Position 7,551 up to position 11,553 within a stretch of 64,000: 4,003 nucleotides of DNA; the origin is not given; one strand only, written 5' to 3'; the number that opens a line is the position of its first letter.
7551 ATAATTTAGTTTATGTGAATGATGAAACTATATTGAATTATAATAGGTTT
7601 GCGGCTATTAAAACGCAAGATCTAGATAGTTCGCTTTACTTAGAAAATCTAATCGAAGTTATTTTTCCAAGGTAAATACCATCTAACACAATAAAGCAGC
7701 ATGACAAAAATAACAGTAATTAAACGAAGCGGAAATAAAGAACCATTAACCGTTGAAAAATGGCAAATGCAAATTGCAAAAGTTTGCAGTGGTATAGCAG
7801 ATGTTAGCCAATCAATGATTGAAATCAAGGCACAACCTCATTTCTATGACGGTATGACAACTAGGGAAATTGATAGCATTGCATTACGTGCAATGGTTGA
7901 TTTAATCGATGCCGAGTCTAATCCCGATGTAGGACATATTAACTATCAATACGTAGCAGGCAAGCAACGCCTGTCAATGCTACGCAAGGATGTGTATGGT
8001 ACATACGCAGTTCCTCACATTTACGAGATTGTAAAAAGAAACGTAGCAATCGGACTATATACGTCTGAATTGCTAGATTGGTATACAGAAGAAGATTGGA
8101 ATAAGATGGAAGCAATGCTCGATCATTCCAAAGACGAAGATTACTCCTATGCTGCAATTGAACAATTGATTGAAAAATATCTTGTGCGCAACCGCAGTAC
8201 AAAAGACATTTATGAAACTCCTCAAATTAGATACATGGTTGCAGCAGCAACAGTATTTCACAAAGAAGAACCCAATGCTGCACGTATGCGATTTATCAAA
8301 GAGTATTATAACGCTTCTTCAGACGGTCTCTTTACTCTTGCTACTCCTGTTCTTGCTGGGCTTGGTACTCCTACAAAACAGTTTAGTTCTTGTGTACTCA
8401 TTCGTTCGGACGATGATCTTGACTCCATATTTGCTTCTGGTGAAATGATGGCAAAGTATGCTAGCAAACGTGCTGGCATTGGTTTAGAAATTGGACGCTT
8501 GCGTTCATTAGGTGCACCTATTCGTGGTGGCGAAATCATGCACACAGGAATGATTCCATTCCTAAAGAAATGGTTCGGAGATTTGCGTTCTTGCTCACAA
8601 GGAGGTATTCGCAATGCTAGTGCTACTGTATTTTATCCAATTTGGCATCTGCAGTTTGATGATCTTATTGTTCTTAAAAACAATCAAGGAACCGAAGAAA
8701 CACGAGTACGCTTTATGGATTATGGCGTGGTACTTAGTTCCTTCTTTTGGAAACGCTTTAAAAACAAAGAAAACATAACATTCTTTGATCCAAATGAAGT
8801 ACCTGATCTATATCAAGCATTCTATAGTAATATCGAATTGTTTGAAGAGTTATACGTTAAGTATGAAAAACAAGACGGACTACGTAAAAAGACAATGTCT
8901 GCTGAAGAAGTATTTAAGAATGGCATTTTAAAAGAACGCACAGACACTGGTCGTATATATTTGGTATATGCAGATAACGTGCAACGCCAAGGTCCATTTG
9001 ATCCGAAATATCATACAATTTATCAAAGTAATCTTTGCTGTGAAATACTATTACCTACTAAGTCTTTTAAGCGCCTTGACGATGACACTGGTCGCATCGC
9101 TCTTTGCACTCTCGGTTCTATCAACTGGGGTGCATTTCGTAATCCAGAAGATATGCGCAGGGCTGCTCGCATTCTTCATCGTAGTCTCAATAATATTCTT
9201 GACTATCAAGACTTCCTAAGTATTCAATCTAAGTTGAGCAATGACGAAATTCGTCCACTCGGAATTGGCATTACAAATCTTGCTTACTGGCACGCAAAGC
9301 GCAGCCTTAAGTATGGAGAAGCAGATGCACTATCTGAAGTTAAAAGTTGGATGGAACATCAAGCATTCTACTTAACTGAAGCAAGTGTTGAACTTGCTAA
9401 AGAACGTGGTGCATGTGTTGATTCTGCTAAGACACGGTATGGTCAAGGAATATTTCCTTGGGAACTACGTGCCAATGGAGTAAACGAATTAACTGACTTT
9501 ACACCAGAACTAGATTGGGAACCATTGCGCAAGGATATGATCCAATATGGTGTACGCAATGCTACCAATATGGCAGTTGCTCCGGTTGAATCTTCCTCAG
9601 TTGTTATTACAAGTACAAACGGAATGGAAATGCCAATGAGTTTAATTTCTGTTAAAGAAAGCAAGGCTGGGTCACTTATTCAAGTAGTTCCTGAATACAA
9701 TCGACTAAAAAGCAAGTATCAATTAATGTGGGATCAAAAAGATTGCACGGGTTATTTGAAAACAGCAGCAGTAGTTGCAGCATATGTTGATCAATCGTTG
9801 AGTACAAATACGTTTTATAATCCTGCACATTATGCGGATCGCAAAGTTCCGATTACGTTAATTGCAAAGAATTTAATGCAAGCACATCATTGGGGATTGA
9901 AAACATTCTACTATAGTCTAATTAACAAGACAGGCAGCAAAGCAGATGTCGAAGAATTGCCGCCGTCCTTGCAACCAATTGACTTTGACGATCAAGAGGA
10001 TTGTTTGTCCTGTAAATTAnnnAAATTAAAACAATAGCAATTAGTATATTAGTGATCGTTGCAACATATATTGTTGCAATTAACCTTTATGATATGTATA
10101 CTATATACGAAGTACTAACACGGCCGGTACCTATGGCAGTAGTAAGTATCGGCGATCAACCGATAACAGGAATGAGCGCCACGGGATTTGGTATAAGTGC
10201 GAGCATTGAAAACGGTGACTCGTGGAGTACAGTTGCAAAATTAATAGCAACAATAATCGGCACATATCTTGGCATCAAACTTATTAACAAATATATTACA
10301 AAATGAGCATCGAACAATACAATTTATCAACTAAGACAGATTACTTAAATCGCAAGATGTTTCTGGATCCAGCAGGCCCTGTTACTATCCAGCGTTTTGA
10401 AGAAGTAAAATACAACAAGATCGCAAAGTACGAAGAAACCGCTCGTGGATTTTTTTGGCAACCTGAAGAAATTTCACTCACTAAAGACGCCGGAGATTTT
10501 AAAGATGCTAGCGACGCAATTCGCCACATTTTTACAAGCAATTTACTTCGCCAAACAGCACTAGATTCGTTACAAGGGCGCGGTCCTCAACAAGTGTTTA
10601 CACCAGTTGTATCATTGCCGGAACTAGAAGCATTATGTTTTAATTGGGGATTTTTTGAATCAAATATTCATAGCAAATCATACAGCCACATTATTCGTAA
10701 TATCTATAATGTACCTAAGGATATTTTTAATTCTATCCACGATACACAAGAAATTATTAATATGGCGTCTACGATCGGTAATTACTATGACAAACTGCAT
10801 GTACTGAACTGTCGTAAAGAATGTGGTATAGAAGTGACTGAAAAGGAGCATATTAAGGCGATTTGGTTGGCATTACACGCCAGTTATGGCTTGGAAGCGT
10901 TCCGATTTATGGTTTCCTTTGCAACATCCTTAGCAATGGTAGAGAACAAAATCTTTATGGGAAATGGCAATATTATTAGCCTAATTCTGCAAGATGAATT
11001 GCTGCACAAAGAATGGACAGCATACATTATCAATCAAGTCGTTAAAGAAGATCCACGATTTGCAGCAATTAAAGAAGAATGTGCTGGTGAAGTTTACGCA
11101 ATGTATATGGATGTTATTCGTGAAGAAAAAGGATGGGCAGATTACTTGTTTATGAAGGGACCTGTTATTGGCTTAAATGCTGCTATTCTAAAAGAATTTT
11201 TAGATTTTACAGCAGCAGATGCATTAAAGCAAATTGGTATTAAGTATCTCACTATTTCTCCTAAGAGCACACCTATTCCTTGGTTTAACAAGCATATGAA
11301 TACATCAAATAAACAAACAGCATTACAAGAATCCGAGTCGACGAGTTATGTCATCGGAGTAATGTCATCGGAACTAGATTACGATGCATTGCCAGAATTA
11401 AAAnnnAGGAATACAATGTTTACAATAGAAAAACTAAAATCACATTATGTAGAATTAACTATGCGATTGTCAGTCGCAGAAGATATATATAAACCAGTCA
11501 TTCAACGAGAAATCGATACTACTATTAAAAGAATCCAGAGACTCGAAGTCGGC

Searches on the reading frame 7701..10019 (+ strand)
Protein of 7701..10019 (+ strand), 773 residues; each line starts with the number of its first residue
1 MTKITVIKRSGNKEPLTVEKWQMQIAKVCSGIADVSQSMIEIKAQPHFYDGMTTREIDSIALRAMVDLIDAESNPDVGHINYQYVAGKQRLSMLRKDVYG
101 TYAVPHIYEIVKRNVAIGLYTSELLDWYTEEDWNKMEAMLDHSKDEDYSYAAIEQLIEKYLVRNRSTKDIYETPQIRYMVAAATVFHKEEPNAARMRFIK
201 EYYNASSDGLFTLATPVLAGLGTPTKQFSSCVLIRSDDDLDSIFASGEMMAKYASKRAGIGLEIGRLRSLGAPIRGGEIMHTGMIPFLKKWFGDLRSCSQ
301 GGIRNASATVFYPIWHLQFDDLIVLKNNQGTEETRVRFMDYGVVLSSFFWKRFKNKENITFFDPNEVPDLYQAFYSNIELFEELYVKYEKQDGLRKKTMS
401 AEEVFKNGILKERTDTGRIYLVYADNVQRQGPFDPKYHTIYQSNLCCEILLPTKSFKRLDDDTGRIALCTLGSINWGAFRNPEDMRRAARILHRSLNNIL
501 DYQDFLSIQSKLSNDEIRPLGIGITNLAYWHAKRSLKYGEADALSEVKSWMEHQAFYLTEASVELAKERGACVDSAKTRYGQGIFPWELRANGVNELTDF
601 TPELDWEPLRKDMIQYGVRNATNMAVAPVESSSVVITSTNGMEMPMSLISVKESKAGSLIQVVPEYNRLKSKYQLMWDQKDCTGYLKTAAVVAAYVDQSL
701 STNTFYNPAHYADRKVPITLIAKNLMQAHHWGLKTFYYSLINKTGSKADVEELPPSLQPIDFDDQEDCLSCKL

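Call 29: search_protein_families(library=pfam, max_evalue=0.001, proteins=[window:7701-10019:+])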
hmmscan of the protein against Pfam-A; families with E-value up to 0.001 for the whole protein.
window:7701-10019:+ (773 aa): 3 families
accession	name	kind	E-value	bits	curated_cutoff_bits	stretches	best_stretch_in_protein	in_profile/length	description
PF02867.20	Ribonuc_red_lgC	-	1.7e-107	360.6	23.9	1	229-738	1-522/523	Ribonucleotide reductase, barrel domain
PF00317.26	Ribonuc_red_lgN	-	2.3e-16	60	28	1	147-225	2-76/77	Ribonucleotide reductase, all-alpha domain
PF03477.21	ATP-cone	-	1.8e-05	25.6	25.8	1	4-71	1-69/88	ATP cone domain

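Call 40: search_dna_similar(query=window:7701-10019:+, collection=phages, mode=protein, max_rows=10)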
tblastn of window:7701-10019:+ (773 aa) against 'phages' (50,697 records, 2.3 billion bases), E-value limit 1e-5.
The search stops at 5000 records and this limit was reached: more records match than are counted here, and every count below describes the 5000 best-scoring records only.
Records with a match: at least 5000; places in all: 5052; records where one place covers at least 80% of the query: 4291.
Best place of each record, by identity: 60-80% 1; <60% 4999.
By first word of the organism name: Escherichia 1138; Vibrio 596; Salmonella 571; Klebsiella 458; Synechococcus 377; Staphylococcus 293; Bacillus 243; Shigella 118; Pseudomonas 107; Acinetobacter 80; and 79 more.
By host as written in the record: - 1018; Escherichia coli 420; Klebsiella pneumoniae 153; Synechococcus 107; Staphylococcus aureus 94; Escherichia coli O157:H7 65; Salmonella enterica subsp. enterica serovar Enteritidis PT1 60; Salmonella enterica 60; and 1025 more.
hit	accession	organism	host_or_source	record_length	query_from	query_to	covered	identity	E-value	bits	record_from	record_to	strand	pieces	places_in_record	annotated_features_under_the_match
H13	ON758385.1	Xanthomonas phage BUDD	Xanthomonas sp.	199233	6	773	99%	60.1%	0e+0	920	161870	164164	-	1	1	ribonucleotide reductase, alpha subunit | hypothetical protein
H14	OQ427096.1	Xanthomonas phage X1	Xanthomonas campestris pv. campestris ...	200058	3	773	100%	59.0%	0e+0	916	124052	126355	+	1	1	ribonucleotide reductase, alpha subunit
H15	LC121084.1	Ralstonia phage RSP15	-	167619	1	773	100%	55.8%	0e+0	874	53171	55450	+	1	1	ribonucleotide-diphosphate reductase subunit alpha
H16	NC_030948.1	Ralstonia phage RSP15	-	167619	1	773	100%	55.8%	0e+0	874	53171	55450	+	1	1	ribonucleotide reductase large subunit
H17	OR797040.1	Stenotrophomonas phage vB_SmaM_Bhz51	Stenotrophomonas maltophilia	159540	1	773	100%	52.9%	0e+0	853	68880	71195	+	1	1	putative ribonucleoside-diphosphate reductase 1 subunit alpha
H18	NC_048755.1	Stenotrophomonas phage YB07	Stenotrophomonas maltophilia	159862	1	773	100%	52.8%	0e+0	850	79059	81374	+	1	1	ribonucleotide reductase large subunit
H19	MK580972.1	Stenotrophomonas phage YB07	Stenotrophomonas maltophilia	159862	1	773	100%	52.8%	0e+0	850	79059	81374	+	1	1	ribonucleotide reductase large subunit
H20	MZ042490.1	Stenotrophomonas phage BUCT608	Stenotrophomonas maltophilia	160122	1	773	100%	52.8%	0e+0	850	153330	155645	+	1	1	ribonucleotide reductase of class Ia (aerobic)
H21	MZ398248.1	Stenotrophomonas phage BUCT608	Stenotrophomonas maltophilia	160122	1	773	100%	52.8%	0e+0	850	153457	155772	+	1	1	ribonucleotide reductase of class Ia (aerobic), alpha subunit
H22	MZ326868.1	Stenotrophomonas phage Marzo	Stenotrophomonas maltophilia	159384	1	773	100%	52.8%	0e+0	850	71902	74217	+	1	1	ribonucleoside diphosphate reductase subunit alpha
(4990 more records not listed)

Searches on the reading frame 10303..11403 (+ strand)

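Call 72: search_protein_families(library=phrogs, max_evalue=0.00001, proteins=[window:10303-11403:+])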
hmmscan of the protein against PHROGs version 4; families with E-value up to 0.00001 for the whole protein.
window:10303-11403:+ (367 aa): 4 families
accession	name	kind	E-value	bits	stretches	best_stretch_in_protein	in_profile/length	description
phrog_86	-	DNA, RNA and nucleotide metabolism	7.9e-110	368.9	1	3-360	44-395/504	ribonucleoside diphosphate reductase small subunit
phrog_10582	-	DNA, RNA and nucleotide metabolism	5.8e-49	167.6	1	12-207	11-226/255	ribonucleotide reductase class Ia beta subunit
phrog_8368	-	DNA, RNA and nucleotide metabolism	2.5e-38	132.5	1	219-360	2-146/156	aerobic NDP reductase small subunit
phrog_24856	-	DNA, RNA and nucleotide metabolism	7.9e-11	43.1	1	37-229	17-195/195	ribonucleotide reductase class Ia beta subunit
